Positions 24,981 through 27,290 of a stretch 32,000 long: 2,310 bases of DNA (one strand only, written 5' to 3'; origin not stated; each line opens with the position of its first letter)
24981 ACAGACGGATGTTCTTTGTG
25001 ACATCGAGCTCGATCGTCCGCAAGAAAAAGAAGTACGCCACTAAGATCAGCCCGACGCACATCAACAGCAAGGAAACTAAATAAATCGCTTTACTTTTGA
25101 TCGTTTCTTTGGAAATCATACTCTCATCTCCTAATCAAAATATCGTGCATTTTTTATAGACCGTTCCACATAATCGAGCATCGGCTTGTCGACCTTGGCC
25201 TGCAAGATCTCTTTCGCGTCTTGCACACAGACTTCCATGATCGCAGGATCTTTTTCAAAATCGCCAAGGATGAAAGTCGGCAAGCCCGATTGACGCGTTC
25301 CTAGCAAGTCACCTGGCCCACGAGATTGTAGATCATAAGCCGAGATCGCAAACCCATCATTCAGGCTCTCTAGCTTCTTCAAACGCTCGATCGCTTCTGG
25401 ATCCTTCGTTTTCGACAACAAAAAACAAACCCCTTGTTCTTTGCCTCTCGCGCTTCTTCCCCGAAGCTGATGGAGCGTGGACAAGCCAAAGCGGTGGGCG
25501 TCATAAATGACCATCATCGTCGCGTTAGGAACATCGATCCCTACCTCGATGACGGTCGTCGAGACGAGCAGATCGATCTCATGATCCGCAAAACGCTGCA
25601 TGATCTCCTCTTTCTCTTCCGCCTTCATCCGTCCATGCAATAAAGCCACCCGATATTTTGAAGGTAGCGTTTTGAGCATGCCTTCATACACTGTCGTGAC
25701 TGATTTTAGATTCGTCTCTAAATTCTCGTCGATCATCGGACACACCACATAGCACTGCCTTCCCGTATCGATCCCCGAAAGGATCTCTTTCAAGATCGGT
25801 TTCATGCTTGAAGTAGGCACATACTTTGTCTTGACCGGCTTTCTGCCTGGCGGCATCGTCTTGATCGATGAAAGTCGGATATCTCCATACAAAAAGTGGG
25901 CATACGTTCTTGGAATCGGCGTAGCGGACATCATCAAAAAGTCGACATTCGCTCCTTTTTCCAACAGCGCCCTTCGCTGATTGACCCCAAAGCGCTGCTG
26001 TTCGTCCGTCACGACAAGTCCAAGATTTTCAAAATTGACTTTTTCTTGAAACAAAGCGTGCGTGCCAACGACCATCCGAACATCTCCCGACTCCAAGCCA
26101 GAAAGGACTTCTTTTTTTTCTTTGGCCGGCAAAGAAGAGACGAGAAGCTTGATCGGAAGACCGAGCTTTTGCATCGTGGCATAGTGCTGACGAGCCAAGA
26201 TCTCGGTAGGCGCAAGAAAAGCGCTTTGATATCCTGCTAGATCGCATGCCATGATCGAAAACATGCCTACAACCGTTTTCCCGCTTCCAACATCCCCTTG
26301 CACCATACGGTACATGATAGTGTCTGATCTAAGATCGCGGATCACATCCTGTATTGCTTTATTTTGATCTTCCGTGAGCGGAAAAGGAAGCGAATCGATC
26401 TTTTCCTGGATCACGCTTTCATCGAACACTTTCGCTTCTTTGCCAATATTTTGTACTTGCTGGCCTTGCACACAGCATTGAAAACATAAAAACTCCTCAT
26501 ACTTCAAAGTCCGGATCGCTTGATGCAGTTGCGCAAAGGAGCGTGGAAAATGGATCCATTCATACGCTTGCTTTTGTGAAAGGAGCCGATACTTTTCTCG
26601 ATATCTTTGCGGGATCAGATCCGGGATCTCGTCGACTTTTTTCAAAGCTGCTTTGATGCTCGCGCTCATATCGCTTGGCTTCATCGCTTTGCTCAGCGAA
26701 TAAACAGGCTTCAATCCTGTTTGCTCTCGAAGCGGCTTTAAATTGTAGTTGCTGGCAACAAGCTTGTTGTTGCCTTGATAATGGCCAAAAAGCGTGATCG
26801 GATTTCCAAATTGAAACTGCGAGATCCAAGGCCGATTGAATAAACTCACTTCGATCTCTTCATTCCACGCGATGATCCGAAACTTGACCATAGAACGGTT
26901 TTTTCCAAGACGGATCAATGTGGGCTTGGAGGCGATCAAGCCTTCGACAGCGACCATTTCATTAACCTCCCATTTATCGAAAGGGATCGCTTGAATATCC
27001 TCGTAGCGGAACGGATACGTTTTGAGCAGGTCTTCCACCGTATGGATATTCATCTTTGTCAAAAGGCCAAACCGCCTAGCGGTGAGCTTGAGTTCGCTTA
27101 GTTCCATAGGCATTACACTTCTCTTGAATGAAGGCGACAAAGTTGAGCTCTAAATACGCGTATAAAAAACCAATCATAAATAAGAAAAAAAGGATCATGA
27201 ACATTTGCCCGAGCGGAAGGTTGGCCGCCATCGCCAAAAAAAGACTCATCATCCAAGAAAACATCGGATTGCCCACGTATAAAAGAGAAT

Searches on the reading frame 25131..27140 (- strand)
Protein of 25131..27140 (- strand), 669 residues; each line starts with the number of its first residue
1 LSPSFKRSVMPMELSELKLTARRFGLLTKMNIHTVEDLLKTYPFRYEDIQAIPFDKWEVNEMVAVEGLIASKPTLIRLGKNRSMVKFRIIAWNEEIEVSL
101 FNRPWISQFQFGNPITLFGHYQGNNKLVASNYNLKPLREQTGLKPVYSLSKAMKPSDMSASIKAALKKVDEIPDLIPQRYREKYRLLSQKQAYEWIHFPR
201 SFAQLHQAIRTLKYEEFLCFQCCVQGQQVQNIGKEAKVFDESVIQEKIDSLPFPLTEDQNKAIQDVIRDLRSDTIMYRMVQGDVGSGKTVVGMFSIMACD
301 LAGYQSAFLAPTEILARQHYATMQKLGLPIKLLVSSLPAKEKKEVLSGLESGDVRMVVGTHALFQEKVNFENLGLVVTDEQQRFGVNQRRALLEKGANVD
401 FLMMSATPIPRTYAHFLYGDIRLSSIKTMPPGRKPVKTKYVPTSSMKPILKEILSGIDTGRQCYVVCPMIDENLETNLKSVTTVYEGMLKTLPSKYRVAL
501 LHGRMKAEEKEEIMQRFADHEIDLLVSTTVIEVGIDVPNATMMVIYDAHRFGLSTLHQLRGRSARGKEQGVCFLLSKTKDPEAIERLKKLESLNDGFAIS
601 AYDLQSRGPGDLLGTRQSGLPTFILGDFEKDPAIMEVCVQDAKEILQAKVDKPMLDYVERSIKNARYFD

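Call 52: search_protein_families(library=pfam, proteins=[window:25131-27140:-], max_evalue=0.00001)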
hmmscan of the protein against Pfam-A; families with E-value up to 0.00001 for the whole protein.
window:25131-27140:- (669 aa): 4 families
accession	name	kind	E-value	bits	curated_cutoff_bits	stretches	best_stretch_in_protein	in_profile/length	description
PF00271.37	Helicase_C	-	2.7e-25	89.2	23.5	1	450-566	6-109/110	Helicase conserved C-terminal domain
PF00270.35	DEAD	-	7e-23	81.6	26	1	256-413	1-164/167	DEAD/DEAH box helicase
PF19833.4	RecG_dom3_C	-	2.5e-09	37.5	26.8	1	594-649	2-58/87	ATP-dependent DNA helicase RecG, domain 3, C-terminal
PF04851.21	ResIII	-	1.2e-07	32.2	22.5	1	254-408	3-162/164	Type III restriction enzyme, res subunit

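Call 53: find_related_loci(query=window:25131-27140:-, collection=genome_contigs, flank=1000)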
Query window:25131-27140:- (669 aa) in genome_contigs; peptide patterns used: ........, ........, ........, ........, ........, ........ (x = any residue, [..] = any of these).
41 stretches matched a pattern; 13 encode a relative of the query (tblastn E <= 1e-3); 13 distinct loci.
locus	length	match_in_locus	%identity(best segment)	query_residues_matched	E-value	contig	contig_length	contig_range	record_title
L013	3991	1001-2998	77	4-669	0e+0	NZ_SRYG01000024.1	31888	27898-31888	Dubosiella muris strain NM09_H32 NODE_24_length_31888_cov_1292.724217, whole genome shotgun sequence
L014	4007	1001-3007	76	1-669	0e+0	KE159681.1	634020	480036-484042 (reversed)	Firmicutes bacterium M10-2 genomic scaffold acPFH-supercont1.1, whole genome shotgun sequence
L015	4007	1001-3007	74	1-669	0e+0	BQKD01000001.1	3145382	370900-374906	Erysipelotrichaceae bacterium OPF54 DNA, sequence1, whole genome shotgun sequence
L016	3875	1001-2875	41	27-645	2e-148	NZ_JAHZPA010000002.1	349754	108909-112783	Streptococcus sanguinis strain KO16 Ssanguinis_KO16_Nina_Sia_YES_1, whole genome shotgun sequence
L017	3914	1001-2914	37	19-647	9e-141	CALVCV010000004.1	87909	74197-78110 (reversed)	MAG: uncultured Bacilli bacterium isolate BRZ_BF__bin145 genome assembly, contig: BRZ_BF__NODE_355_length_87909_cov_10.5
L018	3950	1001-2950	37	19-659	6e-138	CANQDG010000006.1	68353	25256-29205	MAG: uncultured Bacilli bacterium isolate Lapin-005__bin89 genome assembly, contig: Lapin-005__NODE_458_length_68353_cov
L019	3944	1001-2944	38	22-655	9e-137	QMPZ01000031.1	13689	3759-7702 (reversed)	MAG: Candidatus Aerophobetes bacterium isolate B47_G16 B47_Guay16_scaffold_02807, whole genome shotgun sequence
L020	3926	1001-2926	36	15-647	2e-134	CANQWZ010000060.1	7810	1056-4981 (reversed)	MAG: uncultured Bacilli bacterium isolate Lapin-020__bin112 genome assembly, contig: Lapin-020__NODE_14053_length_7810_c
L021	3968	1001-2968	36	12-645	1e-121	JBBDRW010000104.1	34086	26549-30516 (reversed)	MAG: Balneolaceae bacterium isolate LejiaC_50_11 Lejia_C_2942_length_34086_cov_7, whole genome shotgun sequence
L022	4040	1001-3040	34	9-655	9e-109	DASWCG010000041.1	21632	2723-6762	MAG TPA_asm: Candidatus Acidiferrales bacterium isolate SMAG_U2703 k141_431786, whole genome shotgun sequence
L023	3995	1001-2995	61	3-669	0e+0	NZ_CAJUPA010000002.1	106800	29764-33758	MAG: uncultured Faecalibaculum sp. isolate MGBC163852, whole genome shotgun sequence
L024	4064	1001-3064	34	5-655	1e-105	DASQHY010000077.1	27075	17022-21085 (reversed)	MAG TPA_asm: Candidatus Acidiferrales bacterium isolate SMAG_U11845 k141_521866, whole genome shotgun sequence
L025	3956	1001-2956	37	18-651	4e-120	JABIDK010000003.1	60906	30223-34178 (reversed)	MAG: Candidatus Falkowbacteria bacterium isolate SI048_bin72 k141_1275923, whole genome shotgun sequence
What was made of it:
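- Tried and rejected: I used the last genome scan on RecG to place the host (call 53).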
